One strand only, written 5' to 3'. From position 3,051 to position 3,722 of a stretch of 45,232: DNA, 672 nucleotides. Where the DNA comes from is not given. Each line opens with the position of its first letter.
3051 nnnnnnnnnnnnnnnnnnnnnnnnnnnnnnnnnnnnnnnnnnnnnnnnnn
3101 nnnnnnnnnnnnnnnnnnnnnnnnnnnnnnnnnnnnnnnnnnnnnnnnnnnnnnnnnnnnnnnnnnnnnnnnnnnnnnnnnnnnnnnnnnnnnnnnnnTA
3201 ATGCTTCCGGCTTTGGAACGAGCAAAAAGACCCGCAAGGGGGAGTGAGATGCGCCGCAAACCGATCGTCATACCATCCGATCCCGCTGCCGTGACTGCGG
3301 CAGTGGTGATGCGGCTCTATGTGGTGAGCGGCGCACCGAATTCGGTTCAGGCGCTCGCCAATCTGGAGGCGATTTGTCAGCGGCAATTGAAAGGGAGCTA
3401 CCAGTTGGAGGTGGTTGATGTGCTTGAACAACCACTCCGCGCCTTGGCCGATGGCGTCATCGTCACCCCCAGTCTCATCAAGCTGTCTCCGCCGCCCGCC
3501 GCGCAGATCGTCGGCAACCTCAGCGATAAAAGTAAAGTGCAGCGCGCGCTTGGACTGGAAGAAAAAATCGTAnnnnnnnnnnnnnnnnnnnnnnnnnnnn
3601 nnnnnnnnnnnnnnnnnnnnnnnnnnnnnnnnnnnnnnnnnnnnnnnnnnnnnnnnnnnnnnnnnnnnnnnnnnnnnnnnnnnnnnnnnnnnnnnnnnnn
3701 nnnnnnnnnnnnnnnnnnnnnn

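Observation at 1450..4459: KaiA-less kaiC-kaiB with tail-extended KaiC, translationally coupled to a Crp/Fnr-type regulator (candidate undescribed timer output)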

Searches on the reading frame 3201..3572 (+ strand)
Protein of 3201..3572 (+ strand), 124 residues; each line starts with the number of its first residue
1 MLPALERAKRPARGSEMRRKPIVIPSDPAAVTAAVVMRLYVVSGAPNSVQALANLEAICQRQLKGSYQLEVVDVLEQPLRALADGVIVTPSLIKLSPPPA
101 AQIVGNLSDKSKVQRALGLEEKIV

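Call 3: search_protein_families(library=pfam, proteins=[window:3201-3572:+], max_evalue=0.01)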
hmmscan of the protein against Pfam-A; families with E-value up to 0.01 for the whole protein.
window:3201-3572:+ (124 aa): 1 family
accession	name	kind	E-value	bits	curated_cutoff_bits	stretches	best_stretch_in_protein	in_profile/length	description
PF07689.18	KaiB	-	1.2e-22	79.8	27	1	38-118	1-81/82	KaiB domain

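Call 4: search_protein_families(library=ncbifam, proteins=[window:3201-3572:+], max_evalue=0.01)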
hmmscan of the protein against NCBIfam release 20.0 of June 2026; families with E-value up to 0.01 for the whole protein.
window:3201-3572:+ (124 aa): 3 families
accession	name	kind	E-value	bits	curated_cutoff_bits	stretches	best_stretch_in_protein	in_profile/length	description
NF006798.0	PRK09301.1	equivalog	2.5e-21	75.7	110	1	34-118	6-90/105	circadian clock protein KaiB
TIGR02654.1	circ_KaiB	equivalog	7.5e-21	74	145.3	1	35-114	4-83/87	circadian clock protein KaiB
NF006800.0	PRK09303.1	equivalog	3.2e-05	23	342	1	37-105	16-85/383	histidine kinase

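Call 80: find_related_loci(query=window:3249-3572:+, collection=metagenome_contigs, flank=4500)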
Query window:3249-3572:+ (108 aa) in metagenome_contigs; peptide patterns used: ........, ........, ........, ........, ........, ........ (x = any residue, [..] = any of these).
600 stretches matched a pattern (row limit reached: there are more); 71 encode a relative of the query (tblastn E <= 1e-3); 71 distinct loci.
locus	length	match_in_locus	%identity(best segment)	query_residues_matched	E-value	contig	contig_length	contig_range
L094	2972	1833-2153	97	1-107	1e-63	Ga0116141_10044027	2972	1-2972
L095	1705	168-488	92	1-108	1e-59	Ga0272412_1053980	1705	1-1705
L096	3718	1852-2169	82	1-106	5e-53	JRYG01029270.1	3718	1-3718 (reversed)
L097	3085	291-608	80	1-106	1e-51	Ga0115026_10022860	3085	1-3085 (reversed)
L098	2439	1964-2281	80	1-106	9e-52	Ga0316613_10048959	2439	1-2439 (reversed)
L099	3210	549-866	80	1-106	1e-51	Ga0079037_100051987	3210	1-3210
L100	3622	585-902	80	1-106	1e-51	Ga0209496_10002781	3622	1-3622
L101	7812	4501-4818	80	1-106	6e-51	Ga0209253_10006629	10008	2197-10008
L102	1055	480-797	74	1-106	9e-51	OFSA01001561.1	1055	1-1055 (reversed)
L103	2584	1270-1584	78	1-106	3e-47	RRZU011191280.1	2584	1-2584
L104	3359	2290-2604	78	1-106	3e-47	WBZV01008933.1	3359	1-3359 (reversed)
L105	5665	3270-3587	71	1-107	8e-44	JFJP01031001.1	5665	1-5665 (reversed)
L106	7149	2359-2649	73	10-107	3e-43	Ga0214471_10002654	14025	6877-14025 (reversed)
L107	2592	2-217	99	37-108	3e-42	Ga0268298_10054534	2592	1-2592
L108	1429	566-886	67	1-107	9e-42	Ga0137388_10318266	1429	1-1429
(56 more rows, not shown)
